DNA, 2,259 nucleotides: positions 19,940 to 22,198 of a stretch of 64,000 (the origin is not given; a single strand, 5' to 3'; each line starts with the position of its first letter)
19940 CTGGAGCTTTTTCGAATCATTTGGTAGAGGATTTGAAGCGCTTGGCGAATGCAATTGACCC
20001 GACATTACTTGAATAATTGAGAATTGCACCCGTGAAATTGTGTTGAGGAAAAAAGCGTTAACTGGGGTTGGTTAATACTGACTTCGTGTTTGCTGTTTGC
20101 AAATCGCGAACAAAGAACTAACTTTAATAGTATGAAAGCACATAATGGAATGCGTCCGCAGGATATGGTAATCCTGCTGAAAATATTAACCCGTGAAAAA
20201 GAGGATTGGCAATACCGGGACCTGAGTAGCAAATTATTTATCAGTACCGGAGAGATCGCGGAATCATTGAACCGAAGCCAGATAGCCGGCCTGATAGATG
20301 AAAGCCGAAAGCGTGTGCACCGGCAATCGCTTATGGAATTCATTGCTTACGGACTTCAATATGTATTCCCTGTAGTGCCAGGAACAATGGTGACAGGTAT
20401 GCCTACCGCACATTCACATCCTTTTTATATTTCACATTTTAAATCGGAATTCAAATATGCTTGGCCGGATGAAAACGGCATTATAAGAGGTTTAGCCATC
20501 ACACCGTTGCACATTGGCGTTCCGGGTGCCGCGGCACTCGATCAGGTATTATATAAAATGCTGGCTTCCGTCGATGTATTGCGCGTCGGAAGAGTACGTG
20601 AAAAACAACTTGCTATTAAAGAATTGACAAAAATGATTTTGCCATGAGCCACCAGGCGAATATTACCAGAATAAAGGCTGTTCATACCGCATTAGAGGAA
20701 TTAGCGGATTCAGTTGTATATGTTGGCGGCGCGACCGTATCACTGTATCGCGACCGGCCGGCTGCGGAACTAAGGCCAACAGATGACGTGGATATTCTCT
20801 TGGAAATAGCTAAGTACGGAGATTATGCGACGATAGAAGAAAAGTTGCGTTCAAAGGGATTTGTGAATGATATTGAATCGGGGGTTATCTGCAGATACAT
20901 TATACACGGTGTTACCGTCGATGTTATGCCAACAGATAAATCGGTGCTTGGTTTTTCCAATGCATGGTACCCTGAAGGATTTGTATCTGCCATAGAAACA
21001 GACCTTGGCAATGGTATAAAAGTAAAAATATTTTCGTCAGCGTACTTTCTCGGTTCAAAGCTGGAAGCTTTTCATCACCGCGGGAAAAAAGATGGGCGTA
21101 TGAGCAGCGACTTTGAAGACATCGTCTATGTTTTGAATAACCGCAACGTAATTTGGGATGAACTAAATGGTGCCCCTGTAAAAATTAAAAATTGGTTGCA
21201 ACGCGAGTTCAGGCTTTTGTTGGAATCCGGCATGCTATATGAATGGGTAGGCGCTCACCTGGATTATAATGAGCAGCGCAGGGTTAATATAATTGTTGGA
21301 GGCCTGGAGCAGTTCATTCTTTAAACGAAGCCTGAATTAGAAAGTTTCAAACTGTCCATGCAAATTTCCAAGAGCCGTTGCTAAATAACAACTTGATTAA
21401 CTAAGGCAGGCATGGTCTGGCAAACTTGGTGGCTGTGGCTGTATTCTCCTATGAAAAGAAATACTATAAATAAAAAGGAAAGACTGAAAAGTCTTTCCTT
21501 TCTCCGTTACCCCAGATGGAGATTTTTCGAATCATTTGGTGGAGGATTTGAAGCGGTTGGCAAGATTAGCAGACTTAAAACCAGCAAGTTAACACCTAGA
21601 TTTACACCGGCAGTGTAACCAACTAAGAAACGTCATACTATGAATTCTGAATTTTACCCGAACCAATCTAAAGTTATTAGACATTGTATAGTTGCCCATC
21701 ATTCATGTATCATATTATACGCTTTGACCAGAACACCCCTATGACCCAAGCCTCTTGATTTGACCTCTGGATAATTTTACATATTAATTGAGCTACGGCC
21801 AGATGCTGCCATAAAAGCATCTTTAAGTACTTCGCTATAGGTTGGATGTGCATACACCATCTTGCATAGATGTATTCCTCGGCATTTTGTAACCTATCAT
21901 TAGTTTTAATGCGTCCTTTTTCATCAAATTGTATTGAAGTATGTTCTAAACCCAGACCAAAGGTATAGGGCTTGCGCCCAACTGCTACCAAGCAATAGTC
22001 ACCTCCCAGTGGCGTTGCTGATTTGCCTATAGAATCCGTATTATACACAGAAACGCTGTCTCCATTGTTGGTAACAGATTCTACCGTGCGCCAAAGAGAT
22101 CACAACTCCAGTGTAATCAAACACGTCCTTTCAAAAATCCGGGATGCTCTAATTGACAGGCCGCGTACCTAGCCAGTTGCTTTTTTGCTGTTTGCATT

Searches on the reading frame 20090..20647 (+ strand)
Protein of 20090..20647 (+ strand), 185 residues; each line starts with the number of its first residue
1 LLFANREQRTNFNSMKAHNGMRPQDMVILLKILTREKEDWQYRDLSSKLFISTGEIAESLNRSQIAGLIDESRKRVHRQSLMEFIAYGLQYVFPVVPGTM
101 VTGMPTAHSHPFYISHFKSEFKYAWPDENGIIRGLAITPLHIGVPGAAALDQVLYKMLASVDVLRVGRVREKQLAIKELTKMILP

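Call 75: search_protein_families(library=pfam, proteins=[window:20090-20647:+], max_evalue=1)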
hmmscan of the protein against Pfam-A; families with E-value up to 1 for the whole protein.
window:20090-20647:+ (185 aa): 0 families

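Call 76: search_protein_families(library=ncbifam, proteins=[window:20090-20647:+], max_evalue=0.01)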
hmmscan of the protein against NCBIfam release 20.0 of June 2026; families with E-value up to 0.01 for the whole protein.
window:20090-20647:+ (185 aa): 2 families
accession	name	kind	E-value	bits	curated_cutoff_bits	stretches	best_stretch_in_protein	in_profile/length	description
NF040939.2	trans_reg_lrs14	equivalog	0.0052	16.8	90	1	15-76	13-73/103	Lrs14 family HTH-type transcriptional regulator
NF053606.1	Sta1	subfamily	0.0079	16.3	80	0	14-79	11-74/100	Sta1 family transcriptional regulator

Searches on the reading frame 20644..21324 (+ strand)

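Call 75: search_protein_families(library=pfam, proteins=[window:20644-21324:+], max_evalue=1)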
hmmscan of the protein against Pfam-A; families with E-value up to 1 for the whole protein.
window:20644-21324:+ (226 aa): 2 families
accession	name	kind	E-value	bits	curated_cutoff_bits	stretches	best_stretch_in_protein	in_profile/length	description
PF14907.12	NTP_transf_5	-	0.0046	17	31.2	1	10-93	60-140/249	Uncharacterised nucleotidyltransferase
PF08843.17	AbiEii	-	0.0074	16.7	22.5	1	118-169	125-173/238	Nucleotidyl transferase AbiEii toxin, Type IV TA system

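Call 76: search_protein_families(library=ncbifam, proteins=[window:20644-21324:+], max_evalue=0.01)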
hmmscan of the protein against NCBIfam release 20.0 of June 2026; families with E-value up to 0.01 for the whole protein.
window:20644-21324:+ (226 aa): 0 families

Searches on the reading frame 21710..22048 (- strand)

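Call 75: search_protein_families(library=pfam, proteins=[window:21710-22048:-], max_evalue=1)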
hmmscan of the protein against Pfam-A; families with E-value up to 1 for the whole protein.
window:21710-22048:- (112 aa): 1 family
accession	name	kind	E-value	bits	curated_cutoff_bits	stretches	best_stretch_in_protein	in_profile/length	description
PF07992.20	Pyr_redox_2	-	1.6e-05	25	26.1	1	9-62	221-272/291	Pyridine nucleotide-disulphide oxidoreductase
